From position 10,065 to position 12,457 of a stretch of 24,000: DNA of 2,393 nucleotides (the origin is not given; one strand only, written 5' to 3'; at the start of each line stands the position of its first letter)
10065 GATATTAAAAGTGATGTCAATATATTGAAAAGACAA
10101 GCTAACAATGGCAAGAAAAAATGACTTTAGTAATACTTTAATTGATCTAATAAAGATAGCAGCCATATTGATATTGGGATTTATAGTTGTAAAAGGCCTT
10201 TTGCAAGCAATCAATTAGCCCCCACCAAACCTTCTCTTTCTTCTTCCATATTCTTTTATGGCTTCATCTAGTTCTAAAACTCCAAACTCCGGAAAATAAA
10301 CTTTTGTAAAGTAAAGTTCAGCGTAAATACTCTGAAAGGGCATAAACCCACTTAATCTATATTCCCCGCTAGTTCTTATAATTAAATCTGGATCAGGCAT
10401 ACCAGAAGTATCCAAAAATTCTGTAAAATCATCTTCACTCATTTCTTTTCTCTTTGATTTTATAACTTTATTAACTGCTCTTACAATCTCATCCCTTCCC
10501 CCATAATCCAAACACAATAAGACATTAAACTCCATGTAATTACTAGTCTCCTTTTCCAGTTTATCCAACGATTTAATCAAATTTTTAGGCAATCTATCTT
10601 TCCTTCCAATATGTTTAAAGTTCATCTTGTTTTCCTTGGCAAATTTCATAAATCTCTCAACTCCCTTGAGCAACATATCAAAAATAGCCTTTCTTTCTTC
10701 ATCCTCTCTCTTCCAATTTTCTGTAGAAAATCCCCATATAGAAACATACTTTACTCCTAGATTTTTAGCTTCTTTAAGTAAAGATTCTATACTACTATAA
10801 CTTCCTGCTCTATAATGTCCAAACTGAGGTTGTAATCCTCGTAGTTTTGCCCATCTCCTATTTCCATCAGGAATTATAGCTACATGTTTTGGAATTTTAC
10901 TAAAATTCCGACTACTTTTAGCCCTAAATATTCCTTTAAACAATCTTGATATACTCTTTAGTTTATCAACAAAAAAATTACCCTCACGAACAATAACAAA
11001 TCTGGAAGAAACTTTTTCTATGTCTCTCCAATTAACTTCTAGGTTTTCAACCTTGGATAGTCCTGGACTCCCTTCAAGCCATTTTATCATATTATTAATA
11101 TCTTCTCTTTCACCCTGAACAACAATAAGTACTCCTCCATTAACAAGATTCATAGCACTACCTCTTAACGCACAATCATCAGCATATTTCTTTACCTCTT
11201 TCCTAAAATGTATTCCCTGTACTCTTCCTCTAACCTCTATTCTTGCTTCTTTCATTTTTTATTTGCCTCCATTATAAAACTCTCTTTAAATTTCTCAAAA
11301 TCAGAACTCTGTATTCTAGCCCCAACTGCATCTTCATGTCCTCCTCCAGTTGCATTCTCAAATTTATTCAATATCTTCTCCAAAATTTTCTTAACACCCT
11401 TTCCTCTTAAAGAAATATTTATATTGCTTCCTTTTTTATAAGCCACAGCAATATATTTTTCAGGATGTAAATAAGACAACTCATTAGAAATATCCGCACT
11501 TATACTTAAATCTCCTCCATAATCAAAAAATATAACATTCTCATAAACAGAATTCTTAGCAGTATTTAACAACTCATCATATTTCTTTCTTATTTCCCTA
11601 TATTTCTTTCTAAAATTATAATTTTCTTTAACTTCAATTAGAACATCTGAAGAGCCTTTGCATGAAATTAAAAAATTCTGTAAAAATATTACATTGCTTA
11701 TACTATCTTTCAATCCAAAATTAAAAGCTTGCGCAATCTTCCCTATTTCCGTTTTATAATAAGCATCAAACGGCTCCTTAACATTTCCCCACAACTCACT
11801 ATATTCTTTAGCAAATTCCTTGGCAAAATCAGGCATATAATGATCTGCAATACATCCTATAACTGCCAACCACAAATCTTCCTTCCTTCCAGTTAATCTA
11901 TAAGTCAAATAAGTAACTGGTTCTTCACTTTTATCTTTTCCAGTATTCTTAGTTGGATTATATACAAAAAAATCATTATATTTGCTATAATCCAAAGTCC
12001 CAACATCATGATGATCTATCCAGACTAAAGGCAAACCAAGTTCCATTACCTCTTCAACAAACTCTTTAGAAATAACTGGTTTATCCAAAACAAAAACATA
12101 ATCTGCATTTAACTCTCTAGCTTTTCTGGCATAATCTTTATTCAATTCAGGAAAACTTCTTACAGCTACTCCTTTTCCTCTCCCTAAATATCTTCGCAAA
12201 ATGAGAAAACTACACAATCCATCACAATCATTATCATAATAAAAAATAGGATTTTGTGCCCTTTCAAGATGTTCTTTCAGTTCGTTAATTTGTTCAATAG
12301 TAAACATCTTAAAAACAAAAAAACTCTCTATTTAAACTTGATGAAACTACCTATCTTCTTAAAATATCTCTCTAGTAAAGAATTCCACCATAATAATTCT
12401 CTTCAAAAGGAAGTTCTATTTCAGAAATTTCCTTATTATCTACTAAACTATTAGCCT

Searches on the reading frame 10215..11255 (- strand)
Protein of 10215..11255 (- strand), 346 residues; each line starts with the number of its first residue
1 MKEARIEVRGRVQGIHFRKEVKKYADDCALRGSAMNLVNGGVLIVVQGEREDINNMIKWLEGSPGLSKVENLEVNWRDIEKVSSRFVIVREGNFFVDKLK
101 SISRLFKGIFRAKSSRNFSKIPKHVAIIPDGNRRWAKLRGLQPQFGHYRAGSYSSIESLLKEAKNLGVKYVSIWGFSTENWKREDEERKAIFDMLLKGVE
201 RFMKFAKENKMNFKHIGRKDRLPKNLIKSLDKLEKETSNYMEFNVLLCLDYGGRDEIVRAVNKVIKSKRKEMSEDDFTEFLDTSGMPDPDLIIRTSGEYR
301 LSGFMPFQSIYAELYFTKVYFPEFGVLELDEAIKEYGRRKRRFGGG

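Call 64: search_protein_families(library=pfam, proteins=[window:10215-11255:-], max_evalue=0.1)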
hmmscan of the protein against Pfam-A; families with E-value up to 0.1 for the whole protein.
window:10215-11255:- (346 aa): 5 families
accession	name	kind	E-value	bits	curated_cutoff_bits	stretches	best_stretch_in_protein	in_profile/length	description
PF01255.24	Prenyltransf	-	9.2e-68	228.5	27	1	128-344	1-219/219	Putative undecaprenyl diphosphate synthase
PF00708.24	Acylphosphatase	-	1.1e-20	74.1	22.5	1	5-88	2-85/85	Acylphosphatase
PF22545.2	2CompARG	-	0.043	14.3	27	1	203-278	79-153/170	2-Component system ADP-ribose glycohydrolase domain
PF17773.7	UPF0176_N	-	0.066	14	26.2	0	17-70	18-70/92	UPF0176 acylphosphatase like domain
PF07345.16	ATPaseInh_sub_z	-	0.075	13.9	25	0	203-281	13-92/102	ATPase inhibitor subunit zeta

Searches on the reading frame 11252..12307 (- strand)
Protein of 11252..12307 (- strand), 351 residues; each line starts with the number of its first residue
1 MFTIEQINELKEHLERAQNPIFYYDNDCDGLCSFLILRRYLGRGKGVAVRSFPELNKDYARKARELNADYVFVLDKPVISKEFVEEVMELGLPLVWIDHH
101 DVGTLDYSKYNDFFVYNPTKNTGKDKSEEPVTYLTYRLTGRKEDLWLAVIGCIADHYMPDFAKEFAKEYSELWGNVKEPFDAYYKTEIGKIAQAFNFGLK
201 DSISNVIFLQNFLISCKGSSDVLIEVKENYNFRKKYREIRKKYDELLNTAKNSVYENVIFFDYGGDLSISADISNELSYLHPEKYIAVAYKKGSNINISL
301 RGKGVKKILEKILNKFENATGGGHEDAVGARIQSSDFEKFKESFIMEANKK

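Call 64: search_protein_families(library=pfam, proteins=[window:11252-12307:-], max_evalue=0.1)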
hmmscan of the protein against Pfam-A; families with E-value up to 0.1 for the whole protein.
window:11252-12307:- (351 aa): 2 families
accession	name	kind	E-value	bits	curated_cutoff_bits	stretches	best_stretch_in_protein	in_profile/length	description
PF01368.27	DHH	-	2.4e-07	31.5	28.1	1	24-108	8-79/125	DHH family, N-terminal domain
PF02272.25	DHHA1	-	2.4e-06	28.4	25.9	1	264-345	12-97/102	DHHA1 domain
